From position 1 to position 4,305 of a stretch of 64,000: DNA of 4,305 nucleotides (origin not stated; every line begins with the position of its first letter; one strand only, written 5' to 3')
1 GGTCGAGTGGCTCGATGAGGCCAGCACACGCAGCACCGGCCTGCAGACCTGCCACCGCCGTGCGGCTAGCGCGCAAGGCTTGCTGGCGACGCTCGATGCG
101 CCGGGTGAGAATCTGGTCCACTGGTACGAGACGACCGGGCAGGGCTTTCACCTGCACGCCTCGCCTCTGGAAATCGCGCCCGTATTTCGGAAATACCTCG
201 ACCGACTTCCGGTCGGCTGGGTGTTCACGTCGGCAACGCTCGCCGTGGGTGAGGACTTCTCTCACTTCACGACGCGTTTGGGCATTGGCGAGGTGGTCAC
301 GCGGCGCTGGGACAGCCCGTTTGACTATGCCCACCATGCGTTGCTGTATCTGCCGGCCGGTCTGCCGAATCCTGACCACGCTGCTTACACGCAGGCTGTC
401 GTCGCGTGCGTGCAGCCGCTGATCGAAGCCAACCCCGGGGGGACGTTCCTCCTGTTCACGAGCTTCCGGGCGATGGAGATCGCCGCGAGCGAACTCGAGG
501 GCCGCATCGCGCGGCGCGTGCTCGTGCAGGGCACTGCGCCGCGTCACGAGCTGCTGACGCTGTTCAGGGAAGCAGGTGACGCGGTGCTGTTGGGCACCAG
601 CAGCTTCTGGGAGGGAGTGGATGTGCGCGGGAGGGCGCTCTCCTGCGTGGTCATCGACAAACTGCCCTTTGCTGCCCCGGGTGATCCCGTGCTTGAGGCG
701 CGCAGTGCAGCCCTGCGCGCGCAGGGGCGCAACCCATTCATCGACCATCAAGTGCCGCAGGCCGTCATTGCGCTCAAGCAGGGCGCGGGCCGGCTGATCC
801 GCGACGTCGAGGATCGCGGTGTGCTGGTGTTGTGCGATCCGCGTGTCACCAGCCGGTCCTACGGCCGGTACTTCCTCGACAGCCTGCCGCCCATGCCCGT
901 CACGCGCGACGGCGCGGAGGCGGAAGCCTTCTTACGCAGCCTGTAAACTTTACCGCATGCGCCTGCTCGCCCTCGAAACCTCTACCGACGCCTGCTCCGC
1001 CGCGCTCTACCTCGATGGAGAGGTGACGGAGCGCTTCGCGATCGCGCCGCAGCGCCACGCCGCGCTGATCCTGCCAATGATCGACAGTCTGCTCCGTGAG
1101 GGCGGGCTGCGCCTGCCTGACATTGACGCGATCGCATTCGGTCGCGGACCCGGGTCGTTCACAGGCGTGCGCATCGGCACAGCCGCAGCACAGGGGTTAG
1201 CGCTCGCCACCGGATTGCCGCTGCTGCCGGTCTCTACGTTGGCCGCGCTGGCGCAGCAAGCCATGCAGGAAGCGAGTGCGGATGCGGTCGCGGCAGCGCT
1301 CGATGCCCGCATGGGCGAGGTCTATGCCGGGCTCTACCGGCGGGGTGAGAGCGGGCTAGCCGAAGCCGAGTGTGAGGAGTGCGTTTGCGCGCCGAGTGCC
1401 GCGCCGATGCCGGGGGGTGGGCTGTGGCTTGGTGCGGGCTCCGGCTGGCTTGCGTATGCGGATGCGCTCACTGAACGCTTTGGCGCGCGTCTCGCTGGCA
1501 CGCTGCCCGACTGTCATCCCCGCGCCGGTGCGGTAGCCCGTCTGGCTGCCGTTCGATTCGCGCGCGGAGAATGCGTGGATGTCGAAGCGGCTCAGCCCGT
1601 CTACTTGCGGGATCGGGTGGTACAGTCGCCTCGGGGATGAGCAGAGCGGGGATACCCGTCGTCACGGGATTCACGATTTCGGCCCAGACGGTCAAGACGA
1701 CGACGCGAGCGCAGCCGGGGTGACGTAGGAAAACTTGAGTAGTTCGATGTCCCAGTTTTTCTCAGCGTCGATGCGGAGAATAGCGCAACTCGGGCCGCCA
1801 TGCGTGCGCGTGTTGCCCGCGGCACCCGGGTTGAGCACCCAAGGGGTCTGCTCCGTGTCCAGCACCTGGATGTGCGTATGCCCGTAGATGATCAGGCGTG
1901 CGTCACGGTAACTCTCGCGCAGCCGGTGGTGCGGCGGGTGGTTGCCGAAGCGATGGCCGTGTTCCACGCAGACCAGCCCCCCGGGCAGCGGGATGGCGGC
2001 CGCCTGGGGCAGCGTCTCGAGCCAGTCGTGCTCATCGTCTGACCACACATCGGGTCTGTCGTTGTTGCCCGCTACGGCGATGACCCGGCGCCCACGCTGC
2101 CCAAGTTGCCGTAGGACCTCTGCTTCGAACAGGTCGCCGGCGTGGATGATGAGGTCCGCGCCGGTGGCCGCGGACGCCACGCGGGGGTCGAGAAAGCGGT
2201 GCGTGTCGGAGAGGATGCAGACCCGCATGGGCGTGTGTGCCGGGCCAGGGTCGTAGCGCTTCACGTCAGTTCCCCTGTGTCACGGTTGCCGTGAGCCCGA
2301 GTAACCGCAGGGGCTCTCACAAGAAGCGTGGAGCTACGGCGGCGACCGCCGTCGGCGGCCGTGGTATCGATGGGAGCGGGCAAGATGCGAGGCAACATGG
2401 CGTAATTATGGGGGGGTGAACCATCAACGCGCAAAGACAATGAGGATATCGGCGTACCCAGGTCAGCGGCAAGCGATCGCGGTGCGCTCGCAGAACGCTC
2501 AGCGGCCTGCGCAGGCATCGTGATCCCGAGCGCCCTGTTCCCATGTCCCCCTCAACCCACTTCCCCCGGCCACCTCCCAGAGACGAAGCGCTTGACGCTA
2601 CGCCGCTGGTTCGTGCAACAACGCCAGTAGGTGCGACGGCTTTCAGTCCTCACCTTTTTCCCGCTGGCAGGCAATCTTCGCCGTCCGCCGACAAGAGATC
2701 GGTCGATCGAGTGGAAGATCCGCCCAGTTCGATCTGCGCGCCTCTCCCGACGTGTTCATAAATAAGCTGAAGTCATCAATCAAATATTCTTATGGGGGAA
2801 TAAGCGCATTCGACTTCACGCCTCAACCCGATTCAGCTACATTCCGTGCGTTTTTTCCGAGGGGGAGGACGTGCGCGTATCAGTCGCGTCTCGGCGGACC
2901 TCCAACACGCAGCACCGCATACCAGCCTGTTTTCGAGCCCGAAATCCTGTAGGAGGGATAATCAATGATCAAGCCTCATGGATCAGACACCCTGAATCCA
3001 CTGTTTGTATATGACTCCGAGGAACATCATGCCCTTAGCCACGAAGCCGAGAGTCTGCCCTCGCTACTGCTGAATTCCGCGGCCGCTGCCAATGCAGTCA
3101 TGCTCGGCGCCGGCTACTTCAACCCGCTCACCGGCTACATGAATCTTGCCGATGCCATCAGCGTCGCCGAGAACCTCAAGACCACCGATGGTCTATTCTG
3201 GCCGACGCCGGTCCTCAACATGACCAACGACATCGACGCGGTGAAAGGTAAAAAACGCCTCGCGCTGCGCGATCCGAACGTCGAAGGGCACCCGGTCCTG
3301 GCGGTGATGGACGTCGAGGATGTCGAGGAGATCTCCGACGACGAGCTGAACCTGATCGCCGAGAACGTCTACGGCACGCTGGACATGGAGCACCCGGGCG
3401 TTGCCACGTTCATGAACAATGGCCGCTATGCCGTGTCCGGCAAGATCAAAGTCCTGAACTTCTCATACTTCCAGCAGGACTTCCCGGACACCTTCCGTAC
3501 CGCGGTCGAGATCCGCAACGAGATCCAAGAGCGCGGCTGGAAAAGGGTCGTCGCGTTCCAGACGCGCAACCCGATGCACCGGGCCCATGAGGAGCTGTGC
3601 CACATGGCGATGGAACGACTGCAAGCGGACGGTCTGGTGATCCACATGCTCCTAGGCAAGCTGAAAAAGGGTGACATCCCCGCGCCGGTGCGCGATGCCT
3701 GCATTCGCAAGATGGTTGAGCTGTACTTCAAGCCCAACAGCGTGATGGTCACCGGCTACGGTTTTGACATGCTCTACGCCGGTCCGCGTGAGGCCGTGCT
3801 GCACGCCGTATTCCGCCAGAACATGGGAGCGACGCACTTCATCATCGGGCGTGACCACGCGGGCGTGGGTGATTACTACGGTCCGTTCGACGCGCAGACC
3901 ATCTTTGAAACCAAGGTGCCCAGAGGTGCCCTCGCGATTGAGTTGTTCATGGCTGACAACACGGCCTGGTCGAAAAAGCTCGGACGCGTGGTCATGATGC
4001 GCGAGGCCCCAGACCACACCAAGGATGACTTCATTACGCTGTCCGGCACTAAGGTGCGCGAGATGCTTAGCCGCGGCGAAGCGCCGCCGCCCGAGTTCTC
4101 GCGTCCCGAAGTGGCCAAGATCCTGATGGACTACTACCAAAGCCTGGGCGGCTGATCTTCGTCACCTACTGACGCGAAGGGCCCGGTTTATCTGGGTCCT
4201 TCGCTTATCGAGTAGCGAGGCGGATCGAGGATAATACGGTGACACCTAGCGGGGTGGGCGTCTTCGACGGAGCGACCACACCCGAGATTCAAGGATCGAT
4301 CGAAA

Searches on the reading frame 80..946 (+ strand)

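Call 73: search_protein_families(library=pfam, proteins=[window:80-946:+], max_evalue=0.00001)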
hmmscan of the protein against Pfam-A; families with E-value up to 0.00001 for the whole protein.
window:80-946:+ (288 aa): 1 family
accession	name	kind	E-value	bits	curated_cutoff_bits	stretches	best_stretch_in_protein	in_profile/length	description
PF13307.12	Helicase_C_2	-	1.1e-43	149.6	25.3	1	114-271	4-169/170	Helicase C-terminal domain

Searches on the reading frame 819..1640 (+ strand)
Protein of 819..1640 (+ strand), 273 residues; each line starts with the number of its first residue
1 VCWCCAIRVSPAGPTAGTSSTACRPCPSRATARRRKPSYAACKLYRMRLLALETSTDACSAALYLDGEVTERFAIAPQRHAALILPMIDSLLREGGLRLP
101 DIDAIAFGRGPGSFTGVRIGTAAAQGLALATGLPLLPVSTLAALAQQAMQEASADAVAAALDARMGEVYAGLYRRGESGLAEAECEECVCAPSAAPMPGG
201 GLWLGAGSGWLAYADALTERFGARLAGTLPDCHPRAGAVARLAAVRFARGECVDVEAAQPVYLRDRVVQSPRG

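Call 74: search_protein_families(library=pfam, proteins=[window:819-1640:+], max_evalue=0.00001)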
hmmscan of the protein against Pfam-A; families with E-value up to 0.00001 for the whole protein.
window:819-1640:+ (273 aa): 1 family
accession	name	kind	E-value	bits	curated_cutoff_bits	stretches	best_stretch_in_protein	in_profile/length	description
PF00814.31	TsaD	-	5e-30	105.5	24.8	1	75-193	24-145/264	tRNA N6-adenosine threonylcarbamoyltransferase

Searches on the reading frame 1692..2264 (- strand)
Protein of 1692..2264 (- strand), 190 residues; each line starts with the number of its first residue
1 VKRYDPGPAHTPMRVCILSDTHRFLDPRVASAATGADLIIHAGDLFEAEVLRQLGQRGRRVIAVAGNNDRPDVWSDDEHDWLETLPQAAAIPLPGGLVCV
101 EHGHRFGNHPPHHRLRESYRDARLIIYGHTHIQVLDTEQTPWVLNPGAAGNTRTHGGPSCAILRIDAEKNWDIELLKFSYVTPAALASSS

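Call 73: search_protein_families(library=pfam, proteins=[window:1692-2264:-], max_evalue=0.00001)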
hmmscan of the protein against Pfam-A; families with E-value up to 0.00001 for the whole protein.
window:1692-2264:- (190 aa): 2 families
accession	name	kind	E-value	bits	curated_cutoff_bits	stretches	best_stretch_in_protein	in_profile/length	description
PF12850.12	Metallophos_2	-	2e-32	112.8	27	1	13-167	1-153/154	Calcineurin-like phosphoesterase superfamily domain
PF00149.33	Metallophos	-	1.4e-08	35.8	21.5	1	13-132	1-190/191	Calcineurin-like phosphoesterase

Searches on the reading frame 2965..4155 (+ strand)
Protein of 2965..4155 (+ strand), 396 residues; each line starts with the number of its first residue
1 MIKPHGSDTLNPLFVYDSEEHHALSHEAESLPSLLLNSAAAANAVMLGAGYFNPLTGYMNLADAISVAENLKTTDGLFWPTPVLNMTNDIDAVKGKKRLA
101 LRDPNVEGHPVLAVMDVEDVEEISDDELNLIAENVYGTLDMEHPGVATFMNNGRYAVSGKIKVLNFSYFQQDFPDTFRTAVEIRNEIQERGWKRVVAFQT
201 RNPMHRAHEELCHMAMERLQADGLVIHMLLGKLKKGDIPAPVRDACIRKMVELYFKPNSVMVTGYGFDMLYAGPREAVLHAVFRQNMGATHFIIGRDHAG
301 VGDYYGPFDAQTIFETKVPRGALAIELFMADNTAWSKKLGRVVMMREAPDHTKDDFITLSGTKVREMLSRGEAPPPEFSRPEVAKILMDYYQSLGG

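Call 73: search_protein_families(library=pfam, proteins=[window:2965-4155:+], max_evalue=0.00001)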
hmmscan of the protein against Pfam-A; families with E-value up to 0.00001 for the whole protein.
window:2965-4155:+ (396 aa): 2 families
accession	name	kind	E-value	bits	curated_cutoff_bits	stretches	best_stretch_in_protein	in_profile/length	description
PF01747.23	ATP-sulfurylase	-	4.6e-78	261.9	24.3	1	178-389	5-211/212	ATP-sulfurylase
PF14306.12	PUA_2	-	5.1e-36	124.1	27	1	2-165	1-158/159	PUA-like domain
